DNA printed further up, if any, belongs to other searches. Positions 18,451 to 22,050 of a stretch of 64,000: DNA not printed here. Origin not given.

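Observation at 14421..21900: Tandem pair of giant secreted Cys-rich proteins (1385 aa and 1099 aa)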

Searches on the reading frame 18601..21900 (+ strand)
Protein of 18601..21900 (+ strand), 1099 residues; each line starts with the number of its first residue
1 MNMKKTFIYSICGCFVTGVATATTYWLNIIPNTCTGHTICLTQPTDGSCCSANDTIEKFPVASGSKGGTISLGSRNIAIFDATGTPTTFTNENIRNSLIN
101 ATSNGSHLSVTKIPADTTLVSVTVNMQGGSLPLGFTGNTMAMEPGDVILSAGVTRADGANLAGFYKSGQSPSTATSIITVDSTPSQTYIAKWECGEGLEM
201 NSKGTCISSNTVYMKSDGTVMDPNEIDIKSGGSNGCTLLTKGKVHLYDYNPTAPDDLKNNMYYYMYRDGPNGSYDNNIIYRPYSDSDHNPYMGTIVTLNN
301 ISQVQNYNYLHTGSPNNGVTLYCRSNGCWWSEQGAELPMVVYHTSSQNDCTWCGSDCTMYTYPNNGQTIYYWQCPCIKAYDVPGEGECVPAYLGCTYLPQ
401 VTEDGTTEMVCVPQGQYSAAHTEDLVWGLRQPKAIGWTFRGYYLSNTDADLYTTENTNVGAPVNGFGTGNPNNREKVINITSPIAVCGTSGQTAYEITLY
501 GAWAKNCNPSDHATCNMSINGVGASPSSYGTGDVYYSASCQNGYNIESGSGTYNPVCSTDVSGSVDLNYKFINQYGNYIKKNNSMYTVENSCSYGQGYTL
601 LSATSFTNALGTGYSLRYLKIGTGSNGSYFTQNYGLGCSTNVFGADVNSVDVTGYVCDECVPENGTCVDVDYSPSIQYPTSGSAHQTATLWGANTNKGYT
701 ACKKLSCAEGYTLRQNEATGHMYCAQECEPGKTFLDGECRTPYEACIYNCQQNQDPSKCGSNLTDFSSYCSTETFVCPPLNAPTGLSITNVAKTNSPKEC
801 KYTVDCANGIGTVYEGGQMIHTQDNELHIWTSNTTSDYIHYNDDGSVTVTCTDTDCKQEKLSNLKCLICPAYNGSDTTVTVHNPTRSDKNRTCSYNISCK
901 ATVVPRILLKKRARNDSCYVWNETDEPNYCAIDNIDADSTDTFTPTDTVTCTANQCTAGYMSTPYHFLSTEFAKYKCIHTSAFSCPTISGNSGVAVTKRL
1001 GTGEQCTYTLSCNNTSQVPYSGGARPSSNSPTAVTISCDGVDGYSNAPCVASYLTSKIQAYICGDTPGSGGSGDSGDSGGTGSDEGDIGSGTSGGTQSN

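Call 4: search_protein_families(library=pfam, proteins=[window:18601-21900:+], max_evalue=1)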
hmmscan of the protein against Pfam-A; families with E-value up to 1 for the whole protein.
window:18601-21900:+ (1099 aa): 0 families

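Call 5: search_protein_families(library=ncbifam, proteins=[window:18601-21900:+], max_evalue=1)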
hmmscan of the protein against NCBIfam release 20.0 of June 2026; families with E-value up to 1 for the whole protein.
window:18601-21900:+ (1099 aa): 1 family
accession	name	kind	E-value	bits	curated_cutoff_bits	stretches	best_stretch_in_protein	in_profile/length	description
NF053765.1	AntSigFFinGp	equivalog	0.062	13.7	95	1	805-858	9-60/76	anti-sigma-F factor Fin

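Call 9: find_homologous_proteins(query=window:18601-21900:+)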
Query window:18601-21900:+ (1099 aa): 4 proteins with E <= 0.001 among 8000 candidates.
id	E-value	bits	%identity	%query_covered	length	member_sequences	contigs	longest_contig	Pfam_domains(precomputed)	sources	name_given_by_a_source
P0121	0.0e+0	2561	100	100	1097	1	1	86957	-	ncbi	-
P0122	1.6e-199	684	41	89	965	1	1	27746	-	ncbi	-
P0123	2.2e-114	402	38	60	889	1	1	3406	-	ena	-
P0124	8.8e-109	383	38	60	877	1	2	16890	-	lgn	-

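Call 13: search_solved_structures(query=window:18601-21900:+, max_evalue=1)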
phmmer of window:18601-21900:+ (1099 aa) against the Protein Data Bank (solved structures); distinct sequences matched with E-value up to 1: 0.

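Call 24: search_protein_families(library=pfam, proteins=[P0122, P0123, P0124], max_evalue=0.01)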
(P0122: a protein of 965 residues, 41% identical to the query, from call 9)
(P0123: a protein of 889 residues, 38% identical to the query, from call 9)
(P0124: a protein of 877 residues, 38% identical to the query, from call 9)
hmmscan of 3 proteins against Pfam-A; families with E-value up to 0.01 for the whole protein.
P0122 (965 aa): 1 family
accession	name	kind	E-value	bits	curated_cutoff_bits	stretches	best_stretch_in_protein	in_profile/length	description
PF17451.8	Glyco_hyd_101C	-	0.0012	19.7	25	1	197-272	39-111/119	Glycosyl hydrolase 101 beta sandwich domain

P0123 (889 aa): 0 families

P0124 (877 aa): 0 families

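Call 46: search_protein_representatives(alignment_id=A2)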
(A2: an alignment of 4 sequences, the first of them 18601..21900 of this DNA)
Query: 4 sequences, 960 profile positions. Proteins with E-value up to 0.001 (for the whole library): 38; up to 1e-10: 26; up to 1e-30: 20. The best 38 are listed.
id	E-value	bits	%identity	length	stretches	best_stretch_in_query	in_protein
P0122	0.0e+00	1610.6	-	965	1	1-960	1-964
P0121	0.0e+00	1574.5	-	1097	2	1-954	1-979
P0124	0.0e+00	1301.4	-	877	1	1-796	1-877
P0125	1.3e-126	440.7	-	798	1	1-740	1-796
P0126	2.1e-93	330.8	-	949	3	423-953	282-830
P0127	1.6e-82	294.8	-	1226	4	418-955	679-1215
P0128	5.4e-67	243.4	-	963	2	384-955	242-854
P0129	1.5e-54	202.2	-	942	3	428-756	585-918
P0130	4.3e-54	200.7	-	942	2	449-954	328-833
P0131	9.6e-52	192.9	-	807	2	409-923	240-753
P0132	4.4e-50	187.4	-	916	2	447-944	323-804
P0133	1.0e-49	186.2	-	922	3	443-908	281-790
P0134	1.1e-43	166.3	-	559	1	442-778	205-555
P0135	4.9e-42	160.8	-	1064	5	443-729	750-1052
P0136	2.3e-41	158.6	-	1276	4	447-905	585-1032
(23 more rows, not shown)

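Call 63: predict_structure(alignment_id=A3)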
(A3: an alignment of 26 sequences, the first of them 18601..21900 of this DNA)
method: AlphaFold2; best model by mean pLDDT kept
length: 1099 residues; sequences in the alignment: 26
mean_pLDDT: 66.9   pTM: 0.41
mean pLDDT of the five models: 66.9, 66.8, 65.7, 63.4, 63.4
residues with pLDDT >= 90: 71; 70-90: 445; 50-70: 367; < 50: 216
segments of 3 or more residues with pLDDT < 50: 1-22, 104-106, 274-307, 378-383, 393-398, 401-403, 410-419, 473-481, 523-527, 724-736, 772-774, 821-823, 834-850, 902-904, 916-927, 934-943, 958-964, 1042-1045, 1068-1099
pLDDT, mean of each block of 10 residues (from residue 1): 28 30 58 61 70 69 63 60 66 60 51 61 88 79 79 79 92 86 89 85 80 64 74 58 85 89 64 47 37 36 45 78 74 66 61 65 68 62 56 49 49 47 64 87 76 87 72 49 59 73 89 83 53 83 75 84 81 86 72 84 87 87 73 84 75 90 82 82 77 73 82 66 45 48 71 62 64 59 80 62 75 65 52 45 40 67 77 63 72 77 60 52 49 49 65 61 53 69 70 79 72 82 59 73 54 82 67 36 35 33
secondary structure, 60 per line:
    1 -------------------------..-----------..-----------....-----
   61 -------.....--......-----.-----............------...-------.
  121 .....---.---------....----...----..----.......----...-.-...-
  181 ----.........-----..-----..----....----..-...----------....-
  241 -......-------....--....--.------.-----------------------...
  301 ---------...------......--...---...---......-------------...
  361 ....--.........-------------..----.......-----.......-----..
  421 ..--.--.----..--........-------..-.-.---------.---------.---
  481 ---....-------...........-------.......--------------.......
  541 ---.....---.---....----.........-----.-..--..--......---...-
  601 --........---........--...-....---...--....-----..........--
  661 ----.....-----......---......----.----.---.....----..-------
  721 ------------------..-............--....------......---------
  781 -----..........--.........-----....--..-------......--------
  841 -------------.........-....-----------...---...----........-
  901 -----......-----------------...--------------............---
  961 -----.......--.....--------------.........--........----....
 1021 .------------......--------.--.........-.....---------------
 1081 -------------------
elements in order (helices of 4 or more, strands of 3 or more residues): E68-72 E75-80 H92-103 E110-112 E120-125 E139-142 E147-149 E160-166 E177-179 E185-193 E212-215 E236-239 E242-247 H255-258 E261-264 E310-312 E319-324 E327-329 E339-344 E358-364 E367-375 E395-401 E407-413 H419-422 E437-444 E484-487 E495-505 E513-519 E534-540 E544-548 E556-559 E564-572 E588-593 E597-599 H603-610 E614-621 E628-631 E635-637 H640-643 E649-658 E665-669 E675-680 E684-689 E703-707 H742-753 H756-759 H766-771 E786-795 E798-806 E812-815 E827-832 H854-862 E864-867 E879-881 E885-887 E892-899 E906-911 E929-931 E946-952 H953-957 H966-972 E975-979 E994-1002 E1005-1012 E1017-1021 E1034-1039 H1051-1059 E1061-1065

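Call 65: fold_search(model_id=the predicted structure, library=pdb)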
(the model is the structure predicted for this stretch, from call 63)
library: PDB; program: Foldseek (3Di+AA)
matches with E <= 10: 272; with E <= 0.001: 0
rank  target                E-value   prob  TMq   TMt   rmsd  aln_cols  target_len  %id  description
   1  3ury_A                1.3e-01  0.18  0.06  0.21  12.8       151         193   13  Crystal Structure of Superantigen-like Protein, Exotoxin from Staphylococcus aureus subsp. aureus NCTC 8325 (released 2011-12-28)
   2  9a9w_O                2.0e-01  0.04  0.07  0.07  22.4       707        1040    8  USP7 bound to a nucleosome/p53 complex (released 2025-08-06)
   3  5c6d_A                2.1e-01  0.23  0.06  0.16   9.0       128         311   12  Crystal structure of USP7 in complex with UHRF1 (released 2015-09-09)
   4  8pv1_Ch               2.2e-01  0.54  0.06  0.13  11.9       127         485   10  Chaetomium thermophilum pre-60S State 6 - pre-5S rotation - L1 intermediate - composite structure (released 2023-11-15)
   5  4dxf_A                3.0e-01  0.14  0.06  0.23  12.5       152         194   15  Crystal structure of Staphylococcal Superantigen-Like protein 4 (released 2012-09-19)
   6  1vz2                  3.8e-01  0.08  0.05  0.07  19.6       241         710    8  PROLYL OLIGOPEPTIDASE FROM PORCINE BRAIN, Y73C/V427C/C255T MUTANT (released 2004-07-01)
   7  6m48_B                5.2e-01  0.02  0.05  0.06  23.6       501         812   10  Crystal structure of pilus adhesin, SpaC from Lactobacillus rhamnosus GG - P21212 form (released 2020-07-29)
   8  2bkl_A                5.8e-01  0.03  0.05  0.06  21.3       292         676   10  Structural and Mechanistic Analysis of Two Prolyl Endopeptidases: Role of Inter-Domain Dynamics in Catalysis and Speci (released 2005-03-09)
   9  7vcn_B                5.8e-01  0.02  0.05  0.10  28.1       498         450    8  Crystal Structure of PitA fragment from pilus islet-2 of Streptococcus oralis with Tb-Xo4 (released 2022-07-13)
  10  5n4e_B                6.4e-01  0.09  0.06  0.08  18.8       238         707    6  Prolyl oligopeptidase B from Galerina marginata bound to 35mer hydrolysis and macrocyclization substrate - H698A mutan (released 2017-11-01)
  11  5n4c_A                6.4e-01  0.06  0.05  0.07  19.6       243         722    6  Prolyl oligopeptidase B from Galerina marginata bound to 35mer hydrolysis and macrocyclization substrate - S577A mutan (released 2017-11-01)
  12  1ovz_A                6.8e-01  0.06  0.04  0.16  16.9       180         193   16  Crystal structure of human FcaRI (released 2003-05-27)
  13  7uoo_x                7.1e-01  0.12  0.06  0.11  11.9       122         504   10  Nucleoplasmic pre-60S intermediate of the Nog2 containing pre-rotation state (released 2023-03-15)
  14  4oq1                  7.1e-01  0.02  0.06  0.12  24.1       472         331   10  Structure of the Streptococcal ancillary pilin (released 2014-04-23)
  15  2d5g_A                7.5e-01  0.21  0.05  0.40   5.2       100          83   13  Structure of ubiquitin fold protein R767E mutant (released 2006-11-01)
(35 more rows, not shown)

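Call 88: search_protein_families(library=phrogs, proteins=[window:18601-21900:+], max_evalue=0.01)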
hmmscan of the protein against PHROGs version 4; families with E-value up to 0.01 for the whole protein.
window:18601-21900:+ (1099 aa): 0 families

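Call 89: search_protein_families(library=padloc, proteins=[window:18601-21900:+], max_evalue=0.01)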
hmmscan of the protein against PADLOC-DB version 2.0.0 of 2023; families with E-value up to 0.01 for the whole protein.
window:18601-21900:+ (1099 aa): 0 families
